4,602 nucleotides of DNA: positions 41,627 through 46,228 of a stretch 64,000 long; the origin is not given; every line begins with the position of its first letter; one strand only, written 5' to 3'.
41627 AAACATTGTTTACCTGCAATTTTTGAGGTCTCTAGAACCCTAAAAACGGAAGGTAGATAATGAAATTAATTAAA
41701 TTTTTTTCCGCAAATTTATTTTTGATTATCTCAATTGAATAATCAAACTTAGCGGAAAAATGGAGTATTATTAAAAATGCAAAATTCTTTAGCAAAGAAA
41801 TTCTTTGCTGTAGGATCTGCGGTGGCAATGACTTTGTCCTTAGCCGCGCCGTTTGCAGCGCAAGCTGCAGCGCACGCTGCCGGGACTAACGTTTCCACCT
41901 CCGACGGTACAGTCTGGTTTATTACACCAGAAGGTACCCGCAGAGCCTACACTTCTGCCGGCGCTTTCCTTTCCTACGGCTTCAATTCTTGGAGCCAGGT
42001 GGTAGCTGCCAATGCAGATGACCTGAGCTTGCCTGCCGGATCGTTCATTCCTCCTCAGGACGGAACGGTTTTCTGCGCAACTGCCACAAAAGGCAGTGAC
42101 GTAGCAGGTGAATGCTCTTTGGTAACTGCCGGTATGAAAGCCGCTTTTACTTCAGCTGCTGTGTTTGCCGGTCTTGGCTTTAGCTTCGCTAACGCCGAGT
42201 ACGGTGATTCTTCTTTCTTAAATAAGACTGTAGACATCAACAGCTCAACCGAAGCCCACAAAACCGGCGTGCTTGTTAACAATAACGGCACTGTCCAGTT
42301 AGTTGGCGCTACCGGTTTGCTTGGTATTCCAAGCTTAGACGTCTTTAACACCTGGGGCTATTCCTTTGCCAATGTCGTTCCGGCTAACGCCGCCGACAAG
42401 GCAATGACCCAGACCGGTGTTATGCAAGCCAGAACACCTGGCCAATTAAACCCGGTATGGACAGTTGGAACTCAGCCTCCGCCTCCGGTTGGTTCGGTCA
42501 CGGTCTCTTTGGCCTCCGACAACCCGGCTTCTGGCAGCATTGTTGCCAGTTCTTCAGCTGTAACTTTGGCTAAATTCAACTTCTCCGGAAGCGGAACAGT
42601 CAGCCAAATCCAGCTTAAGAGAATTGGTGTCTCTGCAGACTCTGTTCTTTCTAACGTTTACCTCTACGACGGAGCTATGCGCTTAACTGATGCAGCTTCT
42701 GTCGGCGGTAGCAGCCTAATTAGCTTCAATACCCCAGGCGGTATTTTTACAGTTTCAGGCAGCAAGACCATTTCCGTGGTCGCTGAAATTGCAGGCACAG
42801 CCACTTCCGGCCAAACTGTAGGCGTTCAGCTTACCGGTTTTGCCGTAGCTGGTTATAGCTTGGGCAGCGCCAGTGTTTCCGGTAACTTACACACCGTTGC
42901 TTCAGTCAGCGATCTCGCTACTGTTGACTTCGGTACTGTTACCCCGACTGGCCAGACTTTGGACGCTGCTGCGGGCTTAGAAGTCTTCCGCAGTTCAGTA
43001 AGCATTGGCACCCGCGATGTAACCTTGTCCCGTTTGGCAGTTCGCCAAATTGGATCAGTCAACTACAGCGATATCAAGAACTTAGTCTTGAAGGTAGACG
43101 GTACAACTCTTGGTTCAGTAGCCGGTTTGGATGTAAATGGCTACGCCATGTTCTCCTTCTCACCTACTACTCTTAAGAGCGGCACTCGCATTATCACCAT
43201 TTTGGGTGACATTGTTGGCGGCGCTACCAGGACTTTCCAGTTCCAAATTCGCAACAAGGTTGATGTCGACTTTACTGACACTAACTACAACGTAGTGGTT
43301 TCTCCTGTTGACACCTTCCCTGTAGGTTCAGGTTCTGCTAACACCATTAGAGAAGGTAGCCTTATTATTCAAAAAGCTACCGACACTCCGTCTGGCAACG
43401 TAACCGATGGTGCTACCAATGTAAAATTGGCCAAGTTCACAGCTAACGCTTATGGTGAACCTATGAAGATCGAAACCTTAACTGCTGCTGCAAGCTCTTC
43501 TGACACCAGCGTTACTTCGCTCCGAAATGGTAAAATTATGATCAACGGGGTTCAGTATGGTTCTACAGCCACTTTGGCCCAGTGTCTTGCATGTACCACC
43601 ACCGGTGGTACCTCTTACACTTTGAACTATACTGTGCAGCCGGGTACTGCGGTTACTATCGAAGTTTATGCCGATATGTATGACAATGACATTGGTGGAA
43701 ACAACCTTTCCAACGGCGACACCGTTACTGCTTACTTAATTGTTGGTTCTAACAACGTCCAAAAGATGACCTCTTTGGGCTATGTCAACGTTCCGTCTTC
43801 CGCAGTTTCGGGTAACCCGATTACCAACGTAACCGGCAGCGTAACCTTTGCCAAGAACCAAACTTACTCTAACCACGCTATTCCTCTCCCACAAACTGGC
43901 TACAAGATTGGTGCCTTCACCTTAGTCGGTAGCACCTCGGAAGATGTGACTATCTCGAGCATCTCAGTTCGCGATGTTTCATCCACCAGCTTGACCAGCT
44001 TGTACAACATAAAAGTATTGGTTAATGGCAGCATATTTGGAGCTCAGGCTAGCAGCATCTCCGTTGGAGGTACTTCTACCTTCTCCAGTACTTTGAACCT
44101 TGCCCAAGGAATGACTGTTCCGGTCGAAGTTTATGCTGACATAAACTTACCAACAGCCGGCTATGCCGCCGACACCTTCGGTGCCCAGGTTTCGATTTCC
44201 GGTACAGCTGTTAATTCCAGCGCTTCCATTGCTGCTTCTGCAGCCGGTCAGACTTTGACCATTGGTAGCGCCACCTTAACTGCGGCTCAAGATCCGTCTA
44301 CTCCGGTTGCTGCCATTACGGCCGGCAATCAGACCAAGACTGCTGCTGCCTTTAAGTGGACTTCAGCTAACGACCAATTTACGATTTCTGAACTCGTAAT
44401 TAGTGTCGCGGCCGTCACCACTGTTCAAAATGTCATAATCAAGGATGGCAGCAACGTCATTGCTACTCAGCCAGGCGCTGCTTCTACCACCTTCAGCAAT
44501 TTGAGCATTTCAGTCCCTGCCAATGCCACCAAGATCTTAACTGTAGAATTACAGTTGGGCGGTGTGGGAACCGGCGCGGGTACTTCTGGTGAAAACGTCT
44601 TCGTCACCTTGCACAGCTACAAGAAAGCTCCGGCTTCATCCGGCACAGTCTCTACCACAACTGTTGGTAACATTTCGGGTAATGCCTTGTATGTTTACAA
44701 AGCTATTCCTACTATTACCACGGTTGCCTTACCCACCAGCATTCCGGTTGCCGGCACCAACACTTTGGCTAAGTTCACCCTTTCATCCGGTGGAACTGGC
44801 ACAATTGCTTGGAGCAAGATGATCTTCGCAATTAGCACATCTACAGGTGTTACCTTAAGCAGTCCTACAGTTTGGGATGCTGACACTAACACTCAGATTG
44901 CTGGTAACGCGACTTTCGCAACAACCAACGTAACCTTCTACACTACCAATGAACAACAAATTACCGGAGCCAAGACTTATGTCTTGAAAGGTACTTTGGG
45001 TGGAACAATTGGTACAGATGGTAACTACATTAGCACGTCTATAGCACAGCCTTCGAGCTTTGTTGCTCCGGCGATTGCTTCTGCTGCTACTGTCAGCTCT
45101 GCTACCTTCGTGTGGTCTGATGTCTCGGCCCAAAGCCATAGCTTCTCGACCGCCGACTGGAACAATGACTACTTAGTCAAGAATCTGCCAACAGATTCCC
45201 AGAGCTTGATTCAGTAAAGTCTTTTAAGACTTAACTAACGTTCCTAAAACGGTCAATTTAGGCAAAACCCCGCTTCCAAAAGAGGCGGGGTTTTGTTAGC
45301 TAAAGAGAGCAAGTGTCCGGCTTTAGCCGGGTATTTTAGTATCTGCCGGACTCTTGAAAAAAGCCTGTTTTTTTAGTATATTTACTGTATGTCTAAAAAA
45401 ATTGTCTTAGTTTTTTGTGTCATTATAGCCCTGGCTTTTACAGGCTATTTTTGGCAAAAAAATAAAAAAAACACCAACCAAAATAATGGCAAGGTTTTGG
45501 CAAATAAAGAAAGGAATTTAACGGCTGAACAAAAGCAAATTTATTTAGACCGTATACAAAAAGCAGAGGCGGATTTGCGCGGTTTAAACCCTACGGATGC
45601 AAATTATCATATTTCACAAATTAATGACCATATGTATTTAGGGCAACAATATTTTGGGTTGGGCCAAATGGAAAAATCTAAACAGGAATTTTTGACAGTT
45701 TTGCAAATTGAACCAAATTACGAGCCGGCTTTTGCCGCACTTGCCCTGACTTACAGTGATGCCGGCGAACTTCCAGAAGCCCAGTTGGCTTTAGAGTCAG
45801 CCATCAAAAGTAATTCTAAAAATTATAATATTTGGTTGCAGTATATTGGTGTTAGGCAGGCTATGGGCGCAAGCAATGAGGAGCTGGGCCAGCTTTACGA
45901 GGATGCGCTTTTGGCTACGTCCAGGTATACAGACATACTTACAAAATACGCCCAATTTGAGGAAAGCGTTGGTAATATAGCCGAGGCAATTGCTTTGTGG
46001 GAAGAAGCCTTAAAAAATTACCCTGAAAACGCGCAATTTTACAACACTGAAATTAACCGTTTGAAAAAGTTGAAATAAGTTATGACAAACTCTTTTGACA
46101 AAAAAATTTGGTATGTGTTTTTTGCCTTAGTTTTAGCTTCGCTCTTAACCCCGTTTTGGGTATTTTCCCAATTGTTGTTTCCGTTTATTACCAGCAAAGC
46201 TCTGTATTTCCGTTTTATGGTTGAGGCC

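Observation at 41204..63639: Candidate surface-protein O-glycosylation / S-layer assembly locus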

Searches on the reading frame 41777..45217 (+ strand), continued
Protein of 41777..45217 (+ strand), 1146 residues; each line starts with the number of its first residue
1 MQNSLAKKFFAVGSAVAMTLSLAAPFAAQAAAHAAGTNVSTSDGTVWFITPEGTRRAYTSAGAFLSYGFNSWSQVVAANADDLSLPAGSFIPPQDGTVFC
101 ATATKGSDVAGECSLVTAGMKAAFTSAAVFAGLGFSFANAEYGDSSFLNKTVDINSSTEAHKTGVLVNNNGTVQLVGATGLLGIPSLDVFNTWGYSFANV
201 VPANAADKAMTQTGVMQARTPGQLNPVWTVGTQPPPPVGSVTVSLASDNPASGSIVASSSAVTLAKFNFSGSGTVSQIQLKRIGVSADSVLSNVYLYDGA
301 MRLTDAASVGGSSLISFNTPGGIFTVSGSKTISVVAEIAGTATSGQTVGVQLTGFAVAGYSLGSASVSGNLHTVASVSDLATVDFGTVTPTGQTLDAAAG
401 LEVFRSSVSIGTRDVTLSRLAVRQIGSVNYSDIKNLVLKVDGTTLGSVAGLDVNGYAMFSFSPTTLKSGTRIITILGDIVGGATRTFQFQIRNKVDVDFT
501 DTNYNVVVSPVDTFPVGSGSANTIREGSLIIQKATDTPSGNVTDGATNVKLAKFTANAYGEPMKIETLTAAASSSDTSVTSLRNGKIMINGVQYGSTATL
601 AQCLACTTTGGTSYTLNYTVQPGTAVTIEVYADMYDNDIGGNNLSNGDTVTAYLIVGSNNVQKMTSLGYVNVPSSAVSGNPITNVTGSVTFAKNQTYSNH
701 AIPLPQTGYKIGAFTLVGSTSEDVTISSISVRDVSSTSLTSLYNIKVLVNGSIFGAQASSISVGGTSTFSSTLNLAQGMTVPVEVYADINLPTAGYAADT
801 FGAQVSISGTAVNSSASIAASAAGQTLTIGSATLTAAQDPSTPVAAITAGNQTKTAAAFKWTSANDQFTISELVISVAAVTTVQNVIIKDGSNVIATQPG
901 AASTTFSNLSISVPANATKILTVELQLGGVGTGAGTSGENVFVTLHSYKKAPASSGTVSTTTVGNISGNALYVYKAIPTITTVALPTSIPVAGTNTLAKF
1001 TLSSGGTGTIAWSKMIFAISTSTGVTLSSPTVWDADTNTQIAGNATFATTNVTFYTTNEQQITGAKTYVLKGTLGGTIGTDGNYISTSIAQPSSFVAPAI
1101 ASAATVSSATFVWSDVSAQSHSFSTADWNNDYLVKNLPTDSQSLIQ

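Call 63: search_protein_families(library=pfam, proteins=[L026:16004-17368:+, L026:17372-18343:+, L026:18350-19081:+, L026:19057-19842:+, L028:15974-17002:+, L028:16993-18126:+, L028:19092-20528:+, L010:7063-9597:+, L030:16388-19267:+, L016:6362-7348:+], max_evalue=0.001)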
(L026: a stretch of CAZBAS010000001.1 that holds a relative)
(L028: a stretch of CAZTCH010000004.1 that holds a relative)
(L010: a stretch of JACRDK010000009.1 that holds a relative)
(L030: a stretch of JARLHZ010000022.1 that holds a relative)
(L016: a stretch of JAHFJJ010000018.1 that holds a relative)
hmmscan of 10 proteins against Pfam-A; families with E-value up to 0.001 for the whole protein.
L026:16004-17368:+ (454 aa): 2 families
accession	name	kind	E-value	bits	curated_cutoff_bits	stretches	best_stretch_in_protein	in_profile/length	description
PF01943.22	Polysacc_synt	-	4.8e-23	82.4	28.2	1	41-307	3-272/274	Polysaccharide biosynthesis protein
PF13440.11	Polysacc_synt_3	-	5e-20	72.4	23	1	64-358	2-292/293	Polysaccharide biosynthesis protein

L026:17372-18343:+ (323 aa): 1 family
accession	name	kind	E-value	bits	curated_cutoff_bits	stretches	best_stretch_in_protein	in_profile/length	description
PF01531.22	Glyco_transf_11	-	4e-05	23.4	23.9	1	187-303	162-281/298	Glycosyl transferase family 11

L026:18350-19081:+ (243 aa): 2 families
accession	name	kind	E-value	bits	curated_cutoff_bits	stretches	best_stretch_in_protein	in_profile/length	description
PF03269.20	DUF268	-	2.1e-12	47.7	25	1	136-203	69-136/176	Caenorhabditis protein of unknown function, DUF268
PF08241.18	Methyltransf_11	-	3.6e-06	27.9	21.2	1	110-175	43-95/95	Methyltransferase domain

L026:19057-19842:+ (261 aa): 2 families
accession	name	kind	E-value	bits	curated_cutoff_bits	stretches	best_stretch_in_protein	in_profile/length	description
PF05050.19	Methyltransf_21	-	3.2e-22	79.9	22.7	1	68-208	1-152/173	Methyltransferase FkbM domain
PF05575.17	V_cholerae_RfbT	-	2.3e-10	40.7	27.9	1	41-209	59-233/286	Vibrio cholerae RfbT protein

L028:15974-17002:+ (342 aa): 3 families
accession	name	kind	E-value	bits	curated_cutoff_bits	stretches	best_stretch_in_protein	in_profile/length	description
PF13641.12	Glyco_tranf_2_3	-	8.1e-13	49.4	27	1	23-249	1-213/230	Glycosyltransferase like family 2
PF00535.33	Glycos_transf_2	-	2.2e-12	47.7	23.3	1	27-150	2-129/168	Glycosyl transferase family 2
PF13632.12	Glyco_trans_2_3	-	8.7e-06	26.1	27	1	176-296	62-165/198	Glycosyl transferase family group 2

L028:16993-18126:+ (377 aa): 5 families
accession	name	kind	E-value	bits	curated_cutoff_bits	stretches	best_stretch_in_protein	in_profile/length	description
PF00534.26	Glycos_transf_1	-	1.3e-24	87.1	26.4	1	192-350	10-171/172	Glycosyl transferases group 1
PF13692.12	Glyco_trans_1_4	-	4.6e-21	76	27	1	198-334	2-138/142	Glycosyl transferases group 1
PF13439.12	Glyco_transf_4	-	1.5e-09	38.6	28.5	1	14-175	2-166/170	Glycosyltransferase Family 4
PF20706.3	GT4-conflict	-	3e-09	36.8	26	1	194-312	194-319/385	Family 4 Glycosyltransferase in conflict systems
PF13524.12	Glyco_trans_1_2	-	0.00084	19.7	25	0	282-365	58-143/144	Glycosyl transferase-like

L028:19092-20528:+ (478 aa): 1 family
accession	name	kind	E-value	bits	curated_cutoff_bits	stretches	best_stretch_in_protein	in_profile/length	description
PF02397.22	Bac_transf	-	7.4e-57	192.2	27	1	295-473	1-178/179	Bacterial sugar transferase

L010:7063-9597:+ (844 aa): 1 family
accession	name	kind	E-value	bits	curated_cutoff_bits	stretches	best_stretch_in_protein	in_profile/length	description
PF13629.12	T2SS-T3SS_pil_N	-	1.8e-13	50.4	23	0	490-532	28-72/72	Pilus formation protein N terminal region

L030:16388-19267:+ (959 aa): 6 families
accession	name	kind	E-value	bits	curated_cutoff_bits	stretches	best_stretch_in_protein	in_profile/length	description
PF02450.21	LCAT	-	8.8e-18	65.1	21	1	260-424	68-215/392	Lecithin:cholesterol acyltransferase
PF24096.1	DUF7379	-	2.1e-06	28.2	33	1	318-366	64-116/191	Domain of unknown function (DUF7379)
PF07819.20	PGAP1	-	2.9e-05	24.4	24.3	1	303-368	64-135/233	PGAP1-like alpha/beta domain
PF00561.26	Abhydrolase_1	-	0.00013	22.1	25.8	1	310-373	55-117/245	alpha/beta hydrolase fold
PF01674.24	Lipase_2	-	0.00055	20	20.3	0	262-355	19-105/219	Lipase (class 2)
PF13290.12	CHB_HEX_C_1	-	0.00072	19.9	22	0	727-798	4-66/67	Chitobiase/beta-hexosaminidase C-terminal domain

L016:6362-7348:+ (328 aa): 1 family
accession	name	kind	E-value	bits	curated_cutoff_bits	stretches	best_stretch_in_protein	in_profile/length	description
PF01471.23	PG_binding_1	-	3.5e-10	40.3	23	1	261-321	3-55/57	Putative peptidoglycan binding domain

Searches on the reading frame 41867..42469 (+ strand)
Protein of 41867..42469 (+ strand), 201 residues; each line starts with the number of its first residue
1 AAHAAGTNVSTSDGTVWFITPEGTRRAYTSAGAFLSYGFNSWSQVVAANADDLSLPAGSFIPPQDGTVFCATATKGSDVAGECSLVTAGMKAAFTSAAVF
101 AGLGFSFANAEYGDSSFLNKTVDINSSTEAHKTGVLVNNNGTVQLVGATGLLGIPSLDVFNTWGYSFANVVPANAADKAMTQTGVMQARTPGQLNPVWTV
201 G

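Call 60: search_protein_families(library=pfam, proteins=[window:41867-42469:+], max_evalue=1)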
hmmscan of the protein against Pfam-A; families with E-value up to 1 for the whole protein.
seq(201 aa): 0 families

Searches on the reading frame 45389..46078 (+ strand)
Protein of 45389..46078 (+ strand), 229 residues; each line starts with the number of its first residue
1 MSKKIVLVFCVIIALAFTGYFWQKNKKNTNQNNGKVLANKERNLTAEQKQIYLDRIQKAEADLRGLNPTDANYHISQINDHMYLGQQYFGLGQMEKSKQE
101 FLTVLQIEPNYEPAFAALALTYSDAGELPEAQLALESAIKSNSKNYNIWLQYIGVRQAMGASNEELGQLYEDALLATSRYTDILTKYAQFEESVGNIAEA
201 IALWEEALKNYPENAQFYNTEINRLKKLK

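Call 3: search_protein_families(library=pfam, proteins=[window:45389-46078:+], max_evalue=0.01)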
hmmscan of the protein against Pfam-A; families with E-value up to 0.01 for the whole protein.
window:45389-46078:+ (229 aa): 17 families
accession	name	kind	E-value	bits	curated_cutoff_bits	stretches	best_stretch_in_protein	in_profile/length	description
PF13428.12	TPR_14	-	3.7e-12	46.1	23.5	1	183-218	3-38/44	Tetratricopeptide repeat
PF07719.23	TPR_2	-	2e-10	40.4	27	1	81-111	4-34/34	Tetratricopeptide repeat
PF00515.34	TPR_1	-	9.5e-08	32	27.8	0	81-111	4-34/34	Tetratricopeptide repeat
PF23241.1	HAT_PRP39_C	-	2.6e-07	31.2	33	1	131-223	44-135/139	PRP39 C-terminal HAT repeat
PF13432.12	TPR_16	-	5.9e-07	30.3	32.7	0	195-218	11-34/65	Tetratricopeptide repeat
PF13181.12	TPR_8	-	7.6e-07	29.3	25.7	0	84-111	7-34/34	Tetratricopeptide repeat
PF14559.12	TPR_19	-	1.7e-06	28.7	25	1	92-143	5-56/68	Tetratricopeptide repeat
PF13414.12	TPR_11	-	6.2e-06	26.2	26.8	0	85-124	1-40/42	TPR repeat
PF13174.12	TPR_6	-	7e-06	26.8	26.3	0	189-213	13-32/33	Tetratricopeptide repeat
PF23233.1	HAT_Syf1_CNRKL1_N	-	1.5e-05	25.2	27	1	126-212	30-125/161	Pre-mRNA-splicing factor Syf1/CNRKL1 N-terminal HAT repeat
PF13424.12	TPR_12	-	7.4e-05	23.3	30.1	0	83-140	8-73/77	Tetratricopeptide repeat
PF23914.1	TPR_CcmH_CycH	-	0.0002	21.7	42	1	105-215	43-155/158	Cytochrome c-type biogenesis protein H TPR domain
PF13431.12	TPR_17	-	0.0003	21.3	24.4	0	101-132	2-33/34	Tetratricopeptide repeat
PF23231.1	HAT_Syf1_CNRKL1_C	-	0.00047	19.5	27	1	145-223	168-252/397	Pre-mRNA-splicing factor Syf1/CRNKL1 C-terminal HAT repeat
PF23240.1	HAT_PRP39_N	-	0.001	19.6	27.7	1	125-212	61-156/168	PRP39 N-terminal HAT repeat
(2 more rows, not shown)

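Call 7: search_protein_families(library=ncbifam, proteins=[window:45389-46078:+], max_evalue=0.01)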
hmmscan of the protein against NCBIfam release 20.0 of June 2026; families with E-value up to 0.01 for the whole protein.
window:45389-46078:+ (229 aa): 10 families
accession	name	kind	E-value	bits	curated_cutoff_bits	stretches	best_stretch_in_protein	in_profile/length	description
TIGR02521.1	type_IV_pilW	equivalog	1.4e-09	37.9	154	1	74-148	27-101/234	type IV pilus biogenesis/stability protein PilW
TIGR02917.1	PEP_TPR_lipo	equivalog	1.6e-09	36.2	312.2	1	80-219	467-605/899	XrtA/PEP-CTERM system TPR-repeat protein PrsT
NF033758.1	gliding_GltE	equivalog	1.4e-05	24.3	225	0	161-216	100-155/411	adventurous gliding motility TPR repeat lipoprotein GltE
NF047936.1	antiphage_GapS6b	subfamily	3e-05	22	850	0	117-169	482-534/1089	GapS6b family protein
TIGR02795.1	tol_pal_ybgF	equivalog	0.00011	22.7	90.1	0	79-131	40-95/119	tol-pal system protein YbgF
NF040959.1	MamA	equivalog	0.00012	21.6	200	1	78-152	71-145/204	magnetosome protein MamA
NF040561.1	PrimPol_Msp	equivalog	0.00017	20.3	200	0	81-145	28-84/515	CRISPR-associated primase-polymerase type A1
NF033920.0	C39_PA2778_fam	equivalog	0.00026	20.5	150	1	72-141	184-253/255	PA2778 family cysteine peptidase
NF033762.1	social_mot_Tgl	equivalog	0.0016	17.9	225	0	118-211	37-130/252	social motility TPR repeat lipoprotein Tgl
NF042912.1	Amuc_1098_fam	equivalog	0.0026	15.9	750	0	52-110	126-187/805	Amuc_1098 family type IV pilus outer membrane protein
